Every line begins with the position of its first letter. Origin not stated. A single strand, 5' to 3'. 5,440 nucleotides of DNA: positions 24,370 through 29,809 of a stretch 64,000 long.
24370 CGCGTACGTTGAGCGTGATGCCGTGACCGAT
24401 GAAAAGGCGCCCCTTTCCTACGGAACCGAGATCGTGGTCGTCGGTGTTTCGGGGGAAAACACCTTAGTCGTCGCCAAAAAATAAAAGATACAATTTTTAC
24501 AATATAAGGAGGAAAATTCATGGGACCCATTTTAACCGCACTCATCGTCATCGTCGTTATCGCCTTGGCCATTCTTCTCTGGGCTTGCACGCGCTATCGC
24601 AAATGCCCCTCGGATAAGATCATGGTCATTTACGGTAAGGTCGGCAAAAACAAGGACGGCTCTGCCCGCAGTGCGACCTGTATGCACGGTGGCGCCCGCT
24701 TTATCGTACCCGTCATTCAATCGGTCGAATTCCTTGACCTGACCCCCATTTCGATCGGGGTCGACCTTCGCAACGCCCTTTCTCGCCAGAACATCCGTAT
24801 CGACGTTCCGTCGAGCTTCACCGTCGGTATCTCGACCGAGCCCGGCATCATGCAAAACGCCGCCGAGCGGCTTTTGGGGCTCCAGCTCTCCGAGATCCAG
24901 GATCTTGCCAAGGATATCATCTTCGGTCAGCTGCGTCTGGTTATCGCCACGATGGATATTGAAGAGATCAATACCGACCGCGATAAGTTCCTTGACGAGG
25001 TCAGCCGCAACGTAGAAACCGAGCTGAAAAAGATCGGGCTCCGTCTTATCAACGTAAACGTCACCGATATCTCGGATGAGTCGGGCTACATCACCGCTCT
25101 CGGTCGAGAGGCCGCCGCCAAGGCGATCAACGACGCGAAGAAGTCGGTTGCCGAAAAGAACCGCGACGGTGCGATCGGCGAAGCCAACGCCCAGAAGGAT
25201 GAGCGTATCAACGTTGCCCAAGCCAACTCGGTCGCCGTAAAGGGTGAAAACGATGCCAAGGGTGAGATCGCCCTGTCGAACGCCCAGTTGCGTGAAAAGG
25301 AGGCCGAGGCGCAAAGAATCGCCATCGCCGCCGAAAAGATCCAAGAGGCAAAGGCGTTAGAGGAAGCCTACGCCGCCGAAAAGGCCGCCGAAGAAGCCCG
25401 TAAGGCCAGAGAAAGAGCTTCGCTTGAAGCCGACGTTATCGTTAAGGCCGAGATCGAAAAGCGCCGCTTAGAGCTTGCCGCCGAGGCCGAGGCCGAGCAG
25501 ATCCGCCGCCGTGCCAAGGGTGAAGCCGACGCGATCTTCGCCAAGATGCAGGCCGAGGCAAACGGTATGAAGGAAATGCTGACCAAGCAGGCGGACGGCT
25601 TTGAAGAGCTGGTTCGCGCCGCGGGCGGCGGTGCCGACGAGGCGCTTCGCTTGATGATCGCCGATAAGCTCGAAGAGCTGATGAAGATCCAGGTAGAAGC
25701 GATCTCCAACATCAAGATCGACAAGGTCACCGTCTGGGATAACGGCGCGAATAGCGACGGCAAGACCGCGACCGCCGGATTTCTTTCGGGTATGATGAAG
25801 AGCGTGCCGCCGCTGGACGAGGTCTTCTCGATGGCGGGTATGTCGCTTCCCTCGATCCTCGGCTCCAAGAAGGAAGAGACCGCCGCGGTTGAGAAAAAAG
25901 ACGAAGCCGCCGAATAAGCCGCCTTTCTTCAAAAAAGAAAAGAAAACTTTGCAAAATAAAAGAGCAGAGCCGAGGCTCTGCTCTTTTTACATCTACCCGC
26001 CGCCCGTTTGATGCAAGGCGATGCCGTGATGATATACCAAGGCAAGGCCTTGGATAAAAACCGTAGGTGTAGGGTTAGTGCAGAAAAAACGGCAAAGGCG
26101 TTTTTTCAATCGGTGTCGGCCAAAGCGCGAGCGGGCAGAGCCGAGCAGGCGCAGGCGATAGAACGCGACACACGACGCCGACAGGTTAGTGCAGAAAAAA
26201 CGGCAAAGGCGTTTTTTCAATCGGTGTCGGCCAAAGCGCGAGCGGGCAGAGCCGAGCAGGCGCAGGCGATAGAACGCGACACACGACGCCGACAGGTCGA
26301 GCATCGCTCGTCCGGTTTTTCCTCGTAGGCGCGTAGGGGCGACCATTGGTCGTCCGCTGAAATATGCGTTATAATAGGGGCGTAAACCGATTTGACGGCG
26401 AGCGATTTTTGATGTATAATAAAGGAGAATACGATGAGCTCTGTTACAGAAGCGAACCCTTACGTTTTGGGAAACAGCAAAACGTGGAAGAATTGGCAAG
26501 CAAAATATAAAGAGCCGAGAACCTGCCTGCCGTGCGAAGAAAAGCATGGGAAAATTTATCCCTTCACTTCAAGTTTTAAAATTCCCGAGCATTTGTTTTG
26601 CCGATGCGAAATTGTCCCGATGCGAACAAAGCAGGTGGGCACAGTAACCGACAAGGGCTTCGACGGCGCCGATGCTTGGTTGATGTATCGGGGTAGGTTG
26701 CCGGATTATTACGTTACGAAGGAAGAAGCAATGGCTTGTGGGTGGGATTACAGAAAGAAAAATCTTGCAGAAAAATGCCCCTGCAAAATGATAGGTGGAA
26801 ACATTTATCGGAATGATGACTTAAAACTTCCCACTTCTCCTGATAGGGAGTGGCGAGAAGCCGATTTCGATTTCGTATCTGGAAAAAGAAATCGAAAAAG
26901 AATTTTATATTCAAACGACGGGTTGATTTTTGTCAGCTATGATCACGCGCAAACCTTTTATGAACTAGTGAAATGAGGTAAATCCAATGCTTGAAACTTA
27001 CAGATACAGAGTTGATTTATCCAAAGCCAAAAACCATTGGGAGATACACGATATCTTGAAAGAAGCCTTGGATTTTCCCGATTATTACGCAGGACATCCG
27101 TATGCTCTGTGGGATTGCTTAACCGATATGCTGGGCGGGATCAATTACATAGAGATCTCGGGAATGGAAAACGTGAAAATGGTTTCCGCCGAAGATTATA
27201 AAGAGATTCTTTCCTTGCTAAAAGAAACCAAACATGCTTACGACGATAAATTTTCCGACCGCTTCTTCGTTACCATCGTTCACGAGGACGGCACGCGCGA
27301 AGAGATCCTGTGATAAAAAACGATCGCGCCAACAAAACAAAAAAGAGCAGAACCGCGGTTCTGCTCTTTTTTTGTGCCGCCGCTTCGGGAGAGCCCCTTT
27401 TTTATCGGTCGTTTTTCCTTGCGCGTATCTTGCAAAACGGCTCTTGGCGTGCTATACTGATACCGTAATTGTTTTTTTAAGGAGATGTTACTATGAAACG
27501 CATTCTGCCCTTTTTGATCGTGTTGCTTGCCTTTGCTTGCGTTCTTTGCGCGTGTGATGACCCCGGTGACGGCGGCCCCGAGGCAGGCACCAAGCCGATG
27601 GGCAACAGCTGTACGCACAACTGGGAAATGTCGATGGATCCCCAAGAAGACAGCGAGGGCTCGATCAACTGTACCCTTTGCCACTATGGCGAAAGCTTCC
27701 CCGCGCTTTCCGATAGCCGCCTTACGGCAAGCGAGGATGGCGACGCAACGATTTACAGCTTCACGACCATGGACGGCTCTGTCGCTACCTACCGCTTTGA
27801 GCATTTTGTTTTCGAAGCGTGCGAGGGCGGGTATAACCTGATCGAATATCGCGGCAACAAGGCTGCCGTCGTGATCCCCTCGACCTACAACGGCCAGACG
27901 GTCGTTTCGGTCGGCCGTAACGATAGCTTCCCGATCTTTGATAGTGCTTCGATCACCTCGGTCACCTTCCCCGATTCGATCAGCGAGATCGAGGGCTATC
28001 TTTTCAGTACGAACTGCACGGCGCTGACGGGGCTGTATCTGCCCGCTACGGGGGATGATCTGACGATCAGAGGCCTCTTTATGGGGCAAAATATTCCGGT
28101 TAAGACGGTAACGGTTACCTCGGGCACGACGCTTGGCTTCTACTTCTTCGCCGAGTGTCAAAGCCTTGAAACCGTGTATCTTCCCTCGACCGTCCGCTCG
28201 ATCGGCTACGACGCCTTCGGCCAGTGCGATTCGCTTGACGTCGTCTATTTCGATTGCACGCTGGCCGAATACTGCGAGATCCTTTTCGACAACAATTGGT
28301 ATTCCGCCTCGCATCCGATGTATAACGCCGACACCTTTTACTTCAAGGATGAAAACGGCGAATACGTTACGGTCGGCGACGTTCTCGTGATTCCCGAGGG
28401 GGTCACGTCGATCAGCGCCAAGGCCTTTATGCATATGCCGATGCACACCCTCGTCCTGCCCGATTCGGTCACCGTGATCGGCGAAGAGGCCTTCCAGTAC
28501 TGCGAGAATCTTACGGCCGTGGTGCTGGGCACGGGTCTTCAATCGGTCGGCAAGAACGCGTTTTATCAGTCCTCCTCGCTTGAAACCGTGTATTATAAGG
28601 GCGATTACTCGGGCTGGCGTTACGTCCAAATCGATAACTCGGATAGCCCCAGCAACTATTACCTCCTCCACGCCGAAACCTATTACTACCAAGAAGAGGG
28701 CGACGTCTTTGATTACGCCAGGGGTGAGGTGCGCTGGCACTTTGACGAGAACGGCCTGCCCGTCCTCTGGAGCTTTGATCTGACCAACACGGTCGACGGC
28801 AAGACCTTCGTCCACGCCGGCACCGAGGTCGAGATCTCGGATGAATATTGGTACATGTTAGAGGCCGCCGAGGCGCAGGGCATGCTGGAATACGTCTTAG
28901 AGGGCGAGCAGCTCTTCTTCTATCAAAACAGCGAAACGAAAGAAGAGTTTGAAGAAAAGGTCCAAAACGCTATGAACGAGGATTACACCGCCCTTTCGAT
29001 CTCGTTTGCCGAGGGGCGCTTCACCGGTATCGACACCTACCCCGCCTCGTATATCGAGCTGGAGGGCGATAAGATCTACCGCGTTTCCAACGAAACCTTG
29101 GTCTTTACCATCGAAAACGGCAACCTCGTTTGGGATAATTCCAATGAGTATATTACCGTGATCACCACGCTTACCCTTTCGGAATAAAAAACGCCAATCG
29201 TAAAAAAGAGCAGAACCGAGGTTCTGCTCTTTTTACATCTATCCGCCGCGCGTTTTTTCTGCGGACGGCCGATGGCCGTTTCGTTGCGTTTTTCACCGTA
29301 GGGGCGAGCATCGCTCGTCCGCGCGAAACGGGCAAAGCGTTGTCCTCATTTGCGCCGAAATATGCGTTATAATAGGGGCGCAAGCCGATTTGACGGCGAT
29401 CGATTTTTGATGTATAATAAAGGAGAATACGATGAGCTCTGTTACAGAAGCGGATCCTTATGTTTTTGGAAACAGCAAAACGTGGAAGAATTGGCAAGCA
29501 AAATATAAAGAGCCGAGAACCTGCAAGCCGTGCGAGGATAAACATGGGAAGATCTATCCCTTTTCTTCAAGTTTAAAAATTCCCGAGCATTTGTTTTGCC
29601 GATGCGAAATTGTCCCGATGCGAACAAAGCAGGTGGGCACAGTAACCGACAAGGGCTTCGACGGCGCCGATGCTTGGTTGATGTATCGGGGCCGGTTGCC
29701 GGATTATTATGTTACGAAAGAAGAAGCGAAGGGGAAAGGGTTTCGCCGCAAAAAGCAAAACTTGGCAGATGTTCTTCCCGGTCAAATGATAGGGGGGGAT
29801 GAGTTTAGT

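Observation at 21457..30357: Three stand-alone mini-MuF-barnase + barstar cassettes with conserved ends, a hypervariable core and their own promoter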

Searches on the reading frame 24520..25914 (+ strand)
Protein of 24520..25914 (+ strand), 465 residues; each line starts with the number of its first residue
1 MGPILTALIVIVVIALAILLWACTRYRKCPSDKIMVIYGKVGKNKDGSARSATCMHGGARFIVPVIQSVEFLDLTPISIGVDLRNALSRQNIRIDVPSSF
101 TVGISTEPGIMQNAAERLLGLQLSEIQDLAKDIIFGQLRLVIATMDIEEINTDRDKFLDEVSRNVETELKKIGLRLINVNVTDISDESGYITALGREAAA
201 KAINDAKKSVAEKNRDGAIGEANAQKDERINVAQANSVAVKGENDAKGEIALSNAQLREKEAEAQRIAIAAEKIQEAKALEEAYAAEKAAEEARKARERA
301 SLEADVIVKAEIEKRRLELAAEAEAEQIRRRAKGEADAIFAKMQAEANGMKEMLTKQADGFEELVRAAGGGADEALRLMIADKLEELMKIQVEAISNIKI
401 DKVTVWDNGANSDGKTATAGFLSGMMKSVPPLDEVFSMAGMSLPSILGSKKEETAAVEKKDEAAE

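Call 17: search_protein_families(library=pfam, proteins=[window:24520-25914:+], max_evalue=0.01)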
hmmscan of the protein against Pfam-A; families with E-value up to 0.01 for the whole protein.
window:24520-25914:+ (465 aa): 1 family
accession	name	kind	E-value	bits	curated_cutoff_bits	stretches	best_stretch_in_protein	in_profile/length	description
PF01145.31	Band_7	-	7.2e-27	95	23.6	1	33-214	7-175/176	SPFH domain / Band 7 family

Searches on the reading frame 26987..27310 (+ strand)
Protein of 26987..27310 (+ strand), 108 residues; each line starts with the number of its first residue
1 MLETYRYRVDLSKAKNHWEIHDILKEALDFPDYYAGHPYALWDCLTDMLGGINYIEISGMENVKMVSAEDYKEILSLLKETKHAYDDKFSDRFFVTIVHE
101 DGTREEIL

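Call 6: search_protein_families(library=pfam, proteins=[window:26987-27310:+], max_evalue=0.1)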
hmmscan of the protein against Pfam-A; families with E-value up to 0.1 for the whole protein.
window:26987-27310:+ (108 aa): 3 families
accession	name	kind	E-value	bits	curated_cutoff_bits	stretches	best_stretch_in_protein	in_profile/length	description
PF01337.24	Barstar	-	6.6e-12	45.7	23.4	1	7-88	4-87/96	Barstar (barnase inhibitor)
PF14480.11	DNA_pol3_a_NI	-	0.028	14.8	22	0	8-34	26-52/72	DNA polymerase III polC-type N-terminus I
PF09349.15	OHCU_decarbox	-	0.097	13.6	24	0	69-108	87-124/155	OHCU decarboxylase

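Call 55: search_protein_families(library=ncbifam, proteins=[window:26987-27310:+], max_evalue=0.01)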
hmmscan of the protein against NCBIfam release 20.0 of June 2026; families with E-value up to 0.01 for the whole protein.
window:26987-27310:+ (108 aa): 0 families

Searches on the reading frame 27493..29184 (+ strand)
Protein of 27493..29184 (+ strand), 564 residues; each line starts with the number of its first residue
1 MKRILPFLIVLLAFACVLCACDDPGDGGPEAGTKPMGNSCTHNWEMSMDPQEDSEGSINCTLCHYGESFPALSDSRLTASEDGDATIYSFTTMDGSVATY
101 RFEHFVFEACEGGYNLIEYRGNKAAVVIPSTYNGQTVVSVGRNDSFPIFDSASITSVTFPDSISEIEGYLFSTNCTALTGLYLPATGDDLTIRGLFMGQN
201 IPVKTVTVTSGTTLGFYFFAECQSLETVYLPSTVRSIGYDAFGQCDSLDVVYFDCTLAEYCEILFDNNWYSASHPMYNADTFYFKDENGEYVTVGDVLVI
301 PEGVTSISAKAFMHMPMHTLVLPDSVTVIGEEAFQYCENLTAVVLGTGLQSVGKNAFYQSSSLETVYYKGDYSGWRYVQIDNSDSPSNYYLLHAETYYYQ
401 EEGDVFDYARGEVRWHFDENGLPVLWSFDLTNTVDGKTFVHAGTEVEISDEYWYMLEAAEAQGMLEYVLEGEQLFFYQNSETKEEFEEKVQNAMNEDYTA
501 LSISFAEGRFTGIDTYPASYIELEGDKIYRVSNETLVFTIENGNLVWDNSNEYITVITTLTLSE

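Call 17: search_protein_families(library=pfam, proteins=[window:27493-29184:+], max_evalue=0.01)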
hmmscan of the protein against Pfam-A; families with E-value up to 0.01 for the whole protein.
window:27493-29184:+ (564 aa): 1 family
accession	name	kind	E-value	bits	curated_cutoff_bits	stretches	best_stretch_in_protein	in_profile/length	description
PF13306.12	LRR_5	-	1.5e-30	106.1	27.7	2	149-268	8-123/127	BspA type Leucine rich repeat region (6 copies)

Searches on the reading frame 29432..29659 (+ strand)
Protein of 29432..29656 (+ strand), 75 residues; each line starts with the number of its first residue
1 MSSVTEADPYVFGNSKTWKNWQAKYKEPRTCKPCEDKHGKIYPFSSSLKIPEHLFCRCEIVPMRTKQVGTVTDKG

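Call 12: find_homologous_proteins(query=window:29432-29656:+, max_evalue=0.01)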
Query seq(75 aa) (75 aa): 1 proteins with E <= 0.01 among 1 candidates.
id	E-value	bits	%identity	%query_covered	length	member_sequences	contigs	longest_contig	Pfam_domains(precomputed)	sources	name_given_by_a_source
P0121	1.9e-31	125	73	100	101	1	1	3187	PF04233.20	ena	-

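Call 22: search_protein_representatives(alignment_id=A1)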
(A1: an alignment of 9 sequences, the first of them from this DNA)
Query: 9 sequences, 75 profile positions. Proteins with E-value up to 0.001 (for the whole library): 521; up to 1e-10: 72; up to 1e-30: 3. The best 150 are listed.
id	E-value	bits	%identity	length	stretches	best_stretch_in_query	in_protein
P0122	1.1e-33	131.2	-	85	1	2-75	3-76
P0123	8.7e-32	125.1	-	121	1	3-75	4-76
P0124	1.9e-31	124.0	-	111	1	1-74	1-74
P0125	5.7e-27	109.7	-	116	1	4-75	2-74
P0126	9.6e-27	109.0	-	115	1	4-75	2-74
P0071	8.6e-25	102.7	-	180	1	1-75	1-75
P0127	1.9e-24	101.6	-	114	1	1-75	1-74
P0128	3.5e-23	97.6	-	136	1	1-75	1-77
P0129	3.9e-22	94.2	-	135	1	3-75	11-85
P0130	1.1e-21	92.7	-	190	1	4-75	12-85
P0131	2.6e-21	91.6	-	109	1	4-75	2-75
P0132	7.8e-21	90.1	-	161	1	4-75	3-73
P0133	4.1e-20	87.7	-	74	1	8-75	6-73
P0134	9.3e-20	86.6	-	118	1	2-75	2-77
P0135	1.4e-19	86.0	-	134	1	3-75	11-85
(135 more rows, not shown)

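Call 58: predict_structure(alignment_id=A6)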
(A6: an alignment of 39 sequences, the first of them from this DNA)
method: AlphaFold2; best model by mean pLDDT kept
length: 76 residues; sequences in the alignment: 39
mean_pLDDT: 74.5   pTM: 0.58
mean pLDDT of the five models: 74.5, 73.2, 72.0, 70.4, 64.6
residues with pLDDT >= 90: 1; 70-90: 51; 50-70: 20; < 50: 4
segments of 3 or more residues with pLDDT < 50: 1-3
pLDDT, mean of each block of 10 residues (from residue 1): 56 86 71 82 84 77 77 58
secondary structure, 60 per line:
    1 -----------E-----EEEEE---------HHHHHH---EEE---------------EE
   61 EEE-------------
elements in order: E18-22 H32-37 E41-43 E59-63

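Call 62: fold_search(model_id=the predicted structure, library=pdb)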
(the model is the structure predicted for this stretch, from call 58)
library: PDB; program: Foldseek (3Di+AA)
matches with E <= 10: 0; with E <= 0.001: 0
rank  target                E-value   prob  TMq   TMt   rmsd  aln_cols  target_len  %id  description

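Call 74: find_related_loci(query=A1, collection=viral_contigs, flank=8000)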
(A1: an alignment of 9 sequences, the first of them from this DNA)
Query A1 (75 aa) in viral_contigs; peptide patterns used: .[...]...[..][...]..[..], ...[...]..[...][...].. (x = any residue, [..] = any of these).
91 stretches matched a pattern, but none encodes a relative of the query by tblastn (E <= 1e-3).
